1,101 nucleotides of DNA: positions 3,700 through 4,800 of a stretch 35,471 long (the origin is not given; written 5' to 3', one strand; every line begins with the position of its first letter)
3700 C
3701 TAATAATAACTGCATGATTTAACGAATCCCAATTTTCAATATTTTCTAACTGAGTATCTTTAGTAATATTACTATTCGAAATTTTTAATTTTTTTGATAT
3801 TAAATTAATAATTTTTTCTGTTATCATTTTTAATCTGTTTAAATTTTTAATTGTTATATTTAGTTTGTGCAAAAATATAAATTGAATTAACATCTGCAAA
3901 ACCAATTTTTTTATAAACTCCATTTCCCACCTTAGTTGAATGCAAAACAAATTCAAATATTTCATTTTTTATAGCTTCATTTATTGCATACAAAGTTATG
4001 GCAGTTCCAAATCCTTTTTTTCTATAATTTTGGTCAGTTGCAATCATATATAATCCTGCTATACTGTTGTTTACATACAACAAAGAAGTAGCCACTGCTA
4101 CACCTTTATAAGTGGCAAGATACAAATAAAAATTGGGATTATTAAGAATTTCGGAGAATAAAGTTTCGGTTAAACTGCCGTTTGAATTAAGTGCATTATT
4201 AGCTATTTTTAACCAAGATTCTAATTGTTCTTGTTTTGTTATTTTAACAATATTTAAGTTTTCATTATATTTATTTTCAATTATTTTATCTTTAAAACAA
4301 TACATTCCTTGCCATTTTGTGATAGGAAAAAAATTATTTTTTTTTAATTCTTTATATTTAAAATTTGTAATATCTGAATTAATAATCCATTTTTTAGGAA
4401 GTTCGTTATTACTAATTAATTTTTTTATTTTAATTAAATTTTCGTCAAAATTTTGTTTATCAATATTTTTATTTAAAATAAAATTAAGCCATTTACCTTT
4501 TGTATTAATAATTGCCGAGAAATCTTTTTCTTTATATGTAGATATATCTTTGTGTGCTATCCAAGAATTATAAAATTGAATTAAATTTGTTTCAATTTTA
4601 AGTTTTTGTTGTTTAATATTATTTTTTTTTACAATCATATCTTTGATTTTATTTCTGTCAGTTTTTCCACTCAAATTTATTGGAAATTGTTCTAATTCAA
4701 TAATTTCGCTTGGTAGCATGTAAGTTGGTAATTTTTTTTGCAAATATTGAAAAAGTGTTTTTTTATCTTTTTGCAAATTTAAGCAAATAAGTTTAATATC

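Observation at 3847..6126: Unusual fusion of an amino-acid adenylation domain to a GNAT-fold domain, with the carrier protein encoded separately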

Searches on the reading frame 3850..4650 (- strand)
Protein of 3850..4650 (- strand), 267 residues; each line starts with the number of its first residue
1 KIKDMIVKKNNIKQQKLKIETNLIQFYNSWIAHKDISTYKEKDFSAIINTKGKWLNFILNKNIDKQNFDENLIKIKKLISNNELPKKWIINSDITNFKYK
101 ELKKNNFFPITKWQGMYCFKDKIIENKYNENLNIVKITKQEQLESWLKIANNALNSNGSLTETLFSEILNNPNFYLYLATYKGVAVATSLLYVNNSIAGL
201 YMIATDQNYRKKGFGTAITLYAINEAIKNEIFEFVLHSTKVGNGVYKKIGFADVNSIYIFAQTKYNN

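Call 12: find_homologous_proteins(query=window:3850-4650:-, max_evalue=0.001)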
Query seq(267 aa) (267 aa): 8 proteins with E <= 0.001 among 933 candidates.
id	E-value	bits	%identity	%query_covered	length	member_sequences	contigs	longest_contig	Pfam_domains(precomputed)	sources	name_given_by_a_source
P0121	6.2e-53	198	47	93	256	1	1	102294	PF13673.14,PF13508.14,PF08445.17,PF00583.32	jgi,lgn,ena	-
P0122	1.5e-42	164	38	94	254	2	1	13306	PF13673.14,PF12746.14,PF13508.14,PF08445.17,PF13527.14,PF00583.32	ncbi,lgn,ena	-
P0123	1.6e-33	134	35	91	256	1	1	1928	PF13673.14,PF08445.17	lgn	-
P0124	3.5e-27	114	32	87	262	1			PF13673.14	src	-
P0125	4.9e-26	110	34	88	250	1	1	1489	PF13673.14,PF13508.14,PF08445.17,PF13527.14,PF00583.32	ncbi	-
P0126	7.3e-26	109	30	92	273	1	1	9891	-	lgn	-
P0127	1.8e-25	108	32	91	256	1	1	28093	PF13673.14,PF08445.17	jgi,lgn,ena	-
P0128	1.5e-15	75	30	76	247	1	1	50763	PF13673.14,PF13508.14,PF00583.32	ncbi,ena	-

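Call 13: find_encoding_contigs(protein=P0121, flank=10000, max_places=2)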
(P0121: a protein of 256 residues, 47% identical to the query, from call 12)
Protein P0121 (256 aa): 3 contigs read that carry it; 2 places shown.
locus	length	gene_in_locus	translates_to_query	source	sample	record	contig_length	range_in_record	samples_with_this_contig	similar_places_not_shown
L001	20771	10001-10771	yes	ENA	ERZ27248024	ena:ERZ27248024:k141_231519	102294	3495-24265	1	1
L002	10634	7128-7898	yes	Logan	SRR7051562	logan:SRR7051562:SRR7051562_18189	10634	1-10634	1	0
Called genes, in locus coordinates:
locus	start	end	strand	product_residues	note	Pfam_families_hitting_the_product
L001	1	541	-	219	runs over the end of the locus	PF14018:DUF4234 (weak)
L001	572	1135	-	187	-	PF01765:RRF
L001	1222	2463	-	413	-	PF18962:Por_Secre_tail, PF09603:Fib_succ_major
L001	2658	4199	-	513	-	PF03062:MBOAT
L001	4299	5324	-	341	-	-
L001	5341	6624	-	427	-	PF18962:Por_Secre_tail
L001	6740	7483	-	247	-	PF13568:OMP_b-brl_2 (weak)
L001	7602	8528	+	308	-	PF01522:Polysacc_deac_1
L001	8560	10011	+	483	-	PF00501:AMP-binding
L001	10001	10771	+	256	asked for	PF13673:Acetyltransf_10, PF00583:Acetyltransf_1 (weak), PF13508:Acetyltransf_7 (weak), PF08445:FR47 (weak)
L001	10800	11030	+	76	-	PF00550:PP-binding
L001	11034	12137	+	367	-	-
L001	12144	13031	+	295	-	-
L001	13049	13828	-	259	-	PF00685:Sulfotransfer_1, PF13469:Sulfotransfer_3 (weak)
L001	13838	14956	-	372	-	PF13439:Glyco_transf_4, PF00534:Glycos_transf_1, PF13692:Glyco_trans_1_4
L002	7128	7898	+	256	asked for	PF13673:Acetyltransf_10, PF00583:Acetyltransf_1 (weak), PF13508:Acetyltransf_7 (weak), PF08445:FR47 (weak)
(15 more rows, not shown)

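Call 14: find_encoding_contigs(protein=P0127, flank=10000, max_places=2)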
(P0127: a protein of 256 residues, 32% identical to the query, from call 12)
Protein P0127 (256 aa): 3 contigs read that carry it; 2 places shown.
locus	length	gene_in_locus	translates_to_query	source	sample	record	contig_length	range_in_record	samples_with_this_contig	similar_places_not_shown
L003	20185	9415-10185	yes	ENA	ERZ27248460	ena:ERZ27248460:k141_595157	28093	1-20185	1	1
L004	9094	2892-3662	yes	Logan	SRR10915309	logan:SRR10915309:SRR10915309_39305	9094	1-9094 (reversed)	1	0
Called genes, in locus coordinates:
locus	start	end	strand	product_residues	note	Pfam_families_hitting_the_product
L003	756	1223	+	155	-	-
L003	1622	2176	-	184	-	PF02075:RuvC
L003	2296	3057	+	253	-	PF03372:Exo_endo_phos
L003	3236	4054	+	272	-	PF04199:Cyclase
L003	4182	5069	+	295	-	PF00941:FAD_binding_5, PF03450:CO_deh_flav_C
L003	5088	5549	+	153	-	PF00111:Fer2 (weak), PF01799:Fer2_2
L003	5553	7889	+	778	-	PF01315:Ald_Xan_dh_C, PF02738:MoCoBD_1, PF20256:MoCoBD_2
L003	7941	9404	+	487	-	PF00501:AMP-binding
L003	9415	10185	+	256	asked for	PF13673:Acetyltransf_10, PF08445:FR47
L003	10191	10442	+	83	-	-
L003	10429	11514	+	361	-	-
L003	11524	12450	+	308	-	-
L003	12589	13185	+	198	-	PF00440:TetR_N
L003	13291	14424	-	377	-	PF01370:Epimerase, PF16363:GDP_Man_Dehyd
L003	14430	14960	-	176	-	PF00578:AhpC-TSA, PF08534:Redoxin, PF00085:Thioredoxin (weak), PF13098:Thioredoxin_2 (weak), PF13905:Thioredoxin_8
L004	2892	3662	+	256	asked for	PF13673:Acetyltransf_10, PF08445:FR47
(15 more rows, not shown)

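Call 21: search_solved_structures(query=A1, max_evalue=1, show_alignments=2)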
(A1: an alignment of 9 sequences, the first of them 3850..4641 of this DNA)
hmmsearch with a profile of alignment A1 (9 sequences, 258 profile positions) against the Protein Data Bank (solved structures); distinct sequences matched with E-value up to 1: 83 (the best 60 are shown).
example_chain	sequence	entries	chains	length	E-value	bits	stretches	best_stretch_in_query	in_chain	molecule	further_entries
6wqb_A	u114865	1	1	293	1.9e-10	43.7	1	124-248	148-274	N-terminal acetyltransferase, GNAT family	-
6wqc_A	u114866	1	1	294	1.9e-10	43.7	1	124-248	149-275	N-terminal acetyltransferase, GNAT family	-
7wx5_A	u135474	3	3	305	3.7e-08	36.2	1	154-248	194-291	N-acetyltransferase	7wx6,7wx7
3mgd_A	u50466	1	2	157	2.8e-07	33.4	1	157-248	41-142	Predicted acetyltransferase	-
3ddd_A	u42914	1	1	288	9.9e-07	31.6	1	155-246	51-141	Putative Acetyltransferase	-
2q0y_A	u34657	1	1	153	1.1e-06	31.4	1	199-245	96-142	GCN5-related N-acetyltransferase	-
3ld2_A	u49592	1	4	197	3.4e-06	29.8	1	165-245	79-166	Putative acetyltransferase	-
7l1k_A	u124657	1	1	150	6.1e-06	29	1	195-254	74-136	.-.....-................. 30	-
6ao7_A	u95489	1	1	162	7.5e-06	28.7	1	167-245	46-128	Acetyltransferase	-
7mx2_A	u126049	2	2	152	8.5e-06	28.5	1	194-248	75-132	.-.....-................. 30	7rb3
1q2y_A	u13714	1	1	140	3.4e-05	26.5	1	130-247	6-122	similar to hypothetical proteins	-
1yvk_A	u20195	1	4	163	7.5e-05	25.4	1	195-245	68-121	hypothetical protein BSU33890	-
5jph_A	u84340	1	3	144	0.00014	24.6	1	128-246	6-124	Acetyltransferase SACOL1063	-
5jq4_A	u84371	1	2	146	0.00014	24.5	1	128-246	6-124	Acetyltransferase SACOL1063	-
2dxq_A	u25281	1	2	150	0.00031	23.4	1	156-246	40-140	Acetyltransferase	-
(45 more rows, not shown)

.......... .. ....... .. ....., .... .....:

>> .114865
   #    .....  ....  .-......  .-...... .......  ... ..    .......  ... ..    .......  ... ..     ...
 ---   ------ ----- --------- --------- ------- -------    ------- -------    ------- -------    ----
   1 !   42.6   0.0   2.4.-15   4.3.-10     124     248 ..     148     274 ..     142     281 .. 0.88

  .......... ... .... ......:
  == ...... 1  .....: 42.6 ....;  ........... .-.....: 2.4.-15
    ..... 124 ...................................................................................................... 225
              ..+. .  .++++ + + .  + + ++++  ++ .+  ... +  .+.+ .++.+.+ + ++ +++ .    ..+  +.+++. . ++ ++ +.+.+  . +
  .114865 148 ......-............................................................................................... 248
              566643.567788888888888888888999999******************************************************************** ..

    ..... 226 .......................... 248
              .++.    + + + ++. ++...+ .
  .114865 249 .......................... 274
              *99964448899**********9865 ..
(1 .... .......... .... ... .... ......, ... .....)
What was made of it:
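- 3850..4275 (-): C-terminal, canonical GNAT lobe (about aa 618-759). It contains the R702-K-K-G705-F-G707 CoA pyrophosphate loop (nt 4006-4023) and the invariant Tyr738. Profile match to VipF 6wqb at E 1.9e-10 (call 21).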

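Call 28: predict_structure(alignment_id=A1)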
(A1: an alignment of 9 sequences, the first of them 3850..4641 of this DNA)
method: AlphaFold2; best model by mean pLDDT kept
length: 264 residues; sequences in the alignment: 9
mean_pLDDT: 90.0   pTM: 0.87
mean pLDDT of the five models: 90.0, 88.7, 88.4, 88.5, 85.4
residues with pLDDT >= 90: 190; 70-90: 62; 50-70: 9; < 50: 3
segments of 3 or more residues with pLDDT < 50: 262-264
pLDDT, mean of each block of 10 residues (from residue 1): 74 94 90 92 88 90 94 95 93 89 93 94 81 95 92 73 88 96 97 93 91 94 94 92 94 93 46
secondary structure, 60 per line:
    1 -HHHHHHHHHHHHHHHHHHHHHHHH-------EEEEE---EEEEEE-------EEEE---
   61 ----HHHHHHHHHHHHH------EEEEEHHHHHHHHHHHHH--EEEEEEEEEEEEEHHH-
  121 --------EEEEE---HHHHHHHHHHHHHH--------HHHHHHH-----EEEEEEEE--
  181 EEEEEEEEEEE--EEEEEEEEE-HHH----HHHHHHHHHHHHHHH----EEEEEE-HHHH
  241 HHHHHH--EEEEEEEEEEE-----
elements in order: H2-25 E33-37 E41-46 E54-57 H65-77 E84-88 H89-101 E104-116 E129-133 H137-150 H159-165 E171-178 E181-191 E194-202 H211-225 E230-235 H237-246 E249-259
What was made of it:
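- On GNAT superfamily, tandem (two-lobe) N-acetyltransferases: AF2 model pLDDT 90 (call 28).
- The AF2 model has pLDDT 90 (call 28).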

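Call 30: fold_search(model_id=the predicted structure, library=pdb)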
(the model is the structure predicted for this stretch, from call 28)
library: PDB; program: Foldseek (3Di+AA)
matches with E <= 10: 1264; with E <= 0.001: 635
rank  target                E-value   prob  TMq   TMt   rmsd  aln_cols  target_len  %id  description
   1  6wqb                  5.9e-15  1.00  0.61  0.56   9.1       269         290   17  Crystal structure of VipF from Legionella hackeliae in complex with acetyl-CoA (released 2021-11-10)
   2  6wqc                  1.1e-14  1.00  0.58  0.53   9.6       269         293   17  Crystal structure of VipF from Legionella hackeliae in complex with CoA (released 2021-11-10)
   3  7wx5                  6.7e-14  1.00  0.57  0.53   7.6       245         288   16  a Legionella acetyltransferase effector VipF (released 2023-02-22)
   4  7wx6                  1.2e-13  1.00  0.57  0.57   9.1       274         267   14  A Legionella acetyltransferase VipF (released 2022-09-14)
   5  4ius                  2.5e-13  1.00  0.73  0.75   3.8       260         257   14  GCN5-related N-acetyltransferase from Kribbella flavida. (released 2013-01-30)
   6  7wx7                  3.8e-13  1.00  0.59  0.56   9.2       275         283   15  complex of a legionella acetyltransferase VipF and COA/ACO (released 2023-02-22)
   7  5kgh_A                1.0e-11  1.00  0.58  0.50   6.7       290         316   13  X-ray structure of a glucosamine N-Acetyltransferase from Clostridium acetobutylicum, mutant Y297F (released 2016-07-06)
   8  5kf1_A                1.2e-11  1.00  0.59  0.51   6.3       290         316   14  X-ray structure of a glucosamine N-Acetyltransferase from Clostridium acetobutylicum, apo form, pH 5 (released 2016-07-06)
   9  5kgh_B                2.0e-11  1.00  0.60  0.52   6.2       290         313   14  X-ray structure of a glucosamine N-Acetyltransferase from Clostridium acetobutylicum, mutant Y297F (released 2016-07-06)
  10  7q3a_A                2.2e-11  1.00  0.59  0.47   6.8       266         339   11  Crystal structure of MAB_4324 a tandem repeat GNAT from Mycobacterium abscessus (released 2022-05-04)
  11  5kga_A                2.3e-11  1.00  0.60  0.51   6.2       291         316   13  X-ray structure of a glucosamine N-Acetyltransferase from Clostridium acetobutylicum, mutant D287N, in complex with N- (released 2016-07-06)
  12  7q3a_B                2.8e-11  1.00  0.60  0.48   6.7       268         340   11  Crystal structure of MAB_4324 a tandem repeat GNAT from Mycobacterium abscessus (released 2022-05-04)
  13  5kf2                  3.1e-11  1.00  0.59  0.51   6.2       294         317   14  X-ray structure of a glucosamine N-Acetyltransferase from Clostridium acetobutylicum, apo form, pH 8 (released 2016-07-06)
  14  5kf1_B                4.0e-11  1.00  0.58  0.51   7.1       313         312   13  X-ray structure of a glucosamine N-Acetyltransferase from Clostridium acetobutylicum, apo form, pH 5 (released 2016-07-06)
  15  3frm_D                8.5e-11  1.00  0.65  0.68   4.8       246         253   10  The crystal structure of a functionally unknown conserved protein from Staphylococcus epidermidis ATCC 12228. (released 2009-01-27)
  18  1ozp                  2.3e-10  1.00  0.60  0.55  10.1       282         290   11  Crystal Structure of Rv0819 from Mycobacterium tuberculosis MshD-Mycothiol Synthase Acetyl-Coenzyme A Complex. (released 2003-09-09)
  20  2c27                  7.9e-10  1.00  0.60  0.54   4.3       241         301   11  The Structure of Mycothiol Synthase in Complex with des- AcetylMycothiol and CoenzymeA. (released 2005-12-01)
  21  2wpw_A                8.4e-10  1.00  0.58  0.49   8.8       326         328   10  Tandem GNAT protein from the clavulanic acid biosynthesis pathway (without AcCoA) (released 2009-12-29)
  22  2wpw_B                2.6e-09  1.00  0.60  0.50   8.6       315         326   10  Tandem GNAT protein from the clavulanic acid biosynthesis pathway (without AcCoA) (released 2009-12-29)
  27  2wpw_C                1.3e-08  1.00  0.59  0.50   8.7       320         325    9  Tandem GNAT protein from the clavulanic acid biosynthesis pathway (without AcCoA) (released 2009-12-29)
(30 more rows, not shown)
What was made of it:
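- On GNAT superfamily, tandem (two-lobe) N-acetyltransferases: Foldseek matches over 240-290 columns to VipF, 4ius (TM 0.73), 5kf1, 7q3a, 1ozp and 2wpw (call 30).
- On FemX / FemAB / MprF-type aminoacyl transferases: FemX-type synthases and MprF appear at Foldseek rank 30-49 with TM 0.47-0.50 (call 30).
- Closest known: Mycothiol pathway MshB / MshC / MshD. Same: MshD structures are among the fold matches of the tail (1ozp and 2c27, call 30).
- Closest known: Tandem-GNAT N-acetyltransferases. Same: They are the best sequence-profile and fold matches (calls 21, 30).
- Top Foldseek and profile matches are VipF with acetyl-CoA, 4ius, GlcN N-acetyltransferase, MAB_4324 and MshD (calls 21, 30). FemX-type and MprF folds rank 30th or lower (call 30). 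The structural neighbours acetylate small-molecule or sugar amines or protein N-termini (call 30).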

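Call 39: search_protein_representatives(alignment_id=A1)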
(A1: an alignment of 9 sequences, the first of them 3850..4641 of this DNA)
Query: 9 sequences, 258 profile positions. Proteins with E-value up to 0.001 (for the whole library): 14348; up to 1e-10: 6054; up to 1e-30: 805. The best 150 are listed.
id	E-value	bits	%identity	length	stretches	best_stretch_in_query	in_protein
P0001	4.1e-96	337.6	-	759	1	3-257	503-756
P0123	4.6e-95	334.2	-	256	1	1-257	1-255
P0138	3.6e-91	321.4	-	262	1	1-257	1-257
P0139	1.8e-88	312.6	-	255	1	1-254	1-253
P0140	1.6e-83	296.4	-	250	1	6-257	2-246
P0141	1.3e-73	263.9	-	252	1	1-255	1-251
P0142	2.2e-72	259.9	-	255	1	11-257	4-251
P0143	3.6e-69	249.3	-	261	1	3-257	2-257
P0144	1.3e-67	244.3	-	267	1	3-256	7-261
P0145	3.6e-67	242.8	-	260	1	5-257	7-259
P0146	5.7e-67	242.1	-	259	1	11-256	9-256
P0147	6.3e-67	242.0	-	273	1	4-257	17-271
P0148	1.9e-65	237.2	-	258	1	5-257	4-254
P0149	1.6e-64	234.1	-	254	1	5-257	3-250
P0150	2.1e-64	233.7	-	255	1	8-257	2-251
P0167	9.1e-60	218.5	-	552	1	9-254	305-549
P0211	6.4e-52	192.8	-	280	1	6-253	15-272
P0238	7.0e-49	182.9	-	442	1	5-252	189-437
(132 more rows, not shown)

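Call 40: search_protein_families(library=pfam, proteins=[P0167, P0238, P0138, P0145, P0211], max_evalue=0.001)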
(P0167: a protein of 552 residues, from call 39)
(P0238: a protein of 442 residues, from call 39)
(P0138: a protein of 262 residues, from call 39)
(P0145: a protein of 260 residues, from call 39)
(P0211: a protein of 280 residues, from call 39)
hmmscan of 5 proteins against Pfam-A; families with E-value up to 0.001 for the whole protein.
P0167 (552 aa): 6 families
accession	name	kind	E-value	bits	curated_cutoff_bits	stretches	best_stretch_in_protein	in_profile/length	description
PF13527.13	Acetyltransf_9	-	1.3e-08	35.3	25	1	466-540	53-125/127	Acetyltransferase (GNAT) domain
PF00583.31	Acetyltransf_1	-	6.7e-08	33.3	20.7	1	446-539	17-116/116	Acetyltransferase (GNAT) family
PF13673.13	Acetyltransf_10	-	4.1e-07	30.5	23.6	1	447-541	16-109/128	Acetyltransferase (GNAT) domain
PF13508.13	Acetyltransf_7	-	1.8e-06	28.7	27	1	463-541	4-84/84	Acetyltransferase (GNAT) domain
PF13091.12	PLDc_2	-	1.5e-05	25.3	27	1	29-146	2-130/132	PLD-like domain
PF08445.16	FR47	-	0.00013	22.3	22.1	1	467-545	3-83/86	FR47-like protein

P0238 (442 aa): 9 families
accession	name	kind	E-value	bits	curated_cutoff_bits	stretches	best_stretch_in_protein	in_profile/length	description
PF07931.18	CPT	-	2.3e-28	99.6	22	1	9-167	2-171/172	Chloramphenicol phosphotransferase-like protein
PF13671.12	AAA_33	-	7.8e-13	49.4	27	1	10-134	1-134/143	AAA domain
PF00583.31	Acetyltransf_1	-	2.2e-09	38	20.7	1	333-429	16-116/116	Acetyltransferase (GNAT) family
PF13508.13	Acetyltransf_7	-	1.6e-08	35.2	27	1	351-429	2-82/84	Acetyltransferase (GNAT) domain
PF13673.13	Acetyltransf_10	-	2.4e-08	34.5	23.6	1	344-430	23-108/128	Acetyltransferase (GNAT) domain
PF13238.12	AAA_18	-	1e-06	29.6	29.4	1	12-126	2-113/128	AAA domain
PF06414.18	Zeta_toxin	-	1.7e-06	28.1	22.3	1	6-116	14-135/199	Zeta toxin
PF13527.13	Acetyltransf_9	-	0.00032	21.1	25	1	376-429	73-124/127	Acetyltransferase (GNAT) domain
PF13191.12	AAA_16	-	0.00079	20.4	32.6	0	7-53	23-64/167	AAA ATPase domain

P0138 (262 aa): 5 families
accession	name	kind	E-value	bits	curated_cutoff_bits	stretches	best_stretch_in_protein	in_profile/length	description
PF00583.31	Acetyltransf_1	-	1.8e-07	31.9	20.7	1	157-244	23-116/116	Acetyltransferase (GNAT) family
PF13673.13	Acetyltransf_10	-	1.6e-06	28.6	23.6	1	163-248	27-111/128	Acetyltransferase (GNAT) domain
PF13508.13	Acetyltransf_7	-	2.3e-06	28.3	27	1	185-245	21-83/84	Acetyltransferase (GNAT) domain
PF08445.16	FR47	-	4.7e-05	23.7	22.1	1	186-248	17-81/86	FR47-like protein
PF13527.13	Acetyltransf_9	-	0.00052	20.4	25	1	190-244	72-124/127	Acetyltransferase (GNAT) domain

P0145 (260 aa): 5 families
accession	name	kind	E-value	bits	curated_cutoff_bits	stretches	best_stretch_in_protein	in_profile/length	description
PF13673.13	Acetyltransf_10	-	6.4e-07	29.8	23.6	1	153-248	15-109/128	Acetyltransferase (GNAT) domain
PF08445.16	FR47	-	5.2e-06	26.8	22.1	1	189-249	18-80/86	FR47-like protein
PF13508.13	Acetyltransf_7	-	0.0001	23.1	27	1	185-248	20-84/84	Acetyltransferase (GNAT) domain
PF13527.13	Acetyltransf_9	-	0.00012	22.5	25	1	176-247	56-125/127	Acetyltransferase (GNAT) domain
PF00583.31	Acetyltransf_1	-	0.00028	21.6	20.7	1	187-241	52-111/116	Acetyltransferase (GNAT) family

P0211 (280 aa): 4 families
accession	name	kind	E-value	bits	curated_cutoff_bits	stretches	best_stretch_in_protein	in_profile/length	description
PF00583.31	Acetyltransf_1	-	2.9e-10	40.9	20.7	1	181-263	28-116/116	Acetyltransferase (GNAT) family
PF13508.13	Acetyltransf_7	-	1.3e-09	38.8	27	1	187-265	4-84/84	Acetyltransferase (GNAT) domain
PF13673.13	Acetyltransf_10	-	1.3e-05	25.6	23.6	1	182-266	27-110/128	Acetyltransferase (GNAT) domain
PF13527.13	Acetyltransf_9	-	0.00038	20.9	25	1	209-264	72-125/127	Acetyltransferase (GNAT) domain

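Call 44: find_related_loci(query=A5, collection=genome_contigs, flank=8000)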
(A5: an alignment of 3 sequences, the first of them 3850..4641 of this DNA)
Query A5 (264 aa) in genome_contigs; peptide patterns used: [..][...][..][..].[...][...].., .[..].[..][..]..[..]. (x = any residue, [..] = any of these).
388 stretches matched a pattern, but none encodes a relative of the query by tblastn (E <= 1e-3).
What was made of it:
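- Tried and rejected: With a 3-sequence alignment, 388 pattern matches were found but none was confirmed (call 44).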

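Call 61: search_protein_families(library=ncbifam, proteins=[window:3850-4641:-, P0121], max_evalue=0.1)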
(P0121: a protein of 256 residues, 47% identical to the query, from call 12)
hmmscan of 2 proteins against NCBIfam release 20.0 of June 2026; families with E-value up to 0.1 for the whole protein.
window:3850-4641:- (264 aa): 3 families
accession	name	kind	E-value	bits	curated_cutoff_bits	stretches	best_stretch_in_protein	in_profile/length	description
TIGR01575.1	rimI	equivalog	5.3e-05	23.4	86.4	1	141-253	3-117/132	ribosomal protein S18-alanine N-acetyltransferase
NF005840.0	PRK07757.1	equivalog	0.0059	16.5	154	1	170-252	43-122/153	N-acetyltransferase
NF007025.1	PRK09491.1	equivalog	0.013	15.5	173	1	178-252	46-123/145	ribosomal protein S18-alanine N-acetyltransferase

P0121 (256 aa): 2 families
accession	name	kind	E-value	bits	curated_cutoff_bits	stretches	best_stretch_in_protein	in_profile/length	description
TIGR01575.1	rimI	equivalog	0.0037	17.4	86.4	1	142-250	8-119/132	ribosomal protein S18-alanine N-acetyltransferase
NF002959.0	PRK03624.1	equivalog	0.011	15.4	124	1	192-250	75-136/147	GNAT family acetyltransferase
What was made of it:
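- The best hits were weak RimI-type N-alpha-acetyltransferase matches (call 61).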
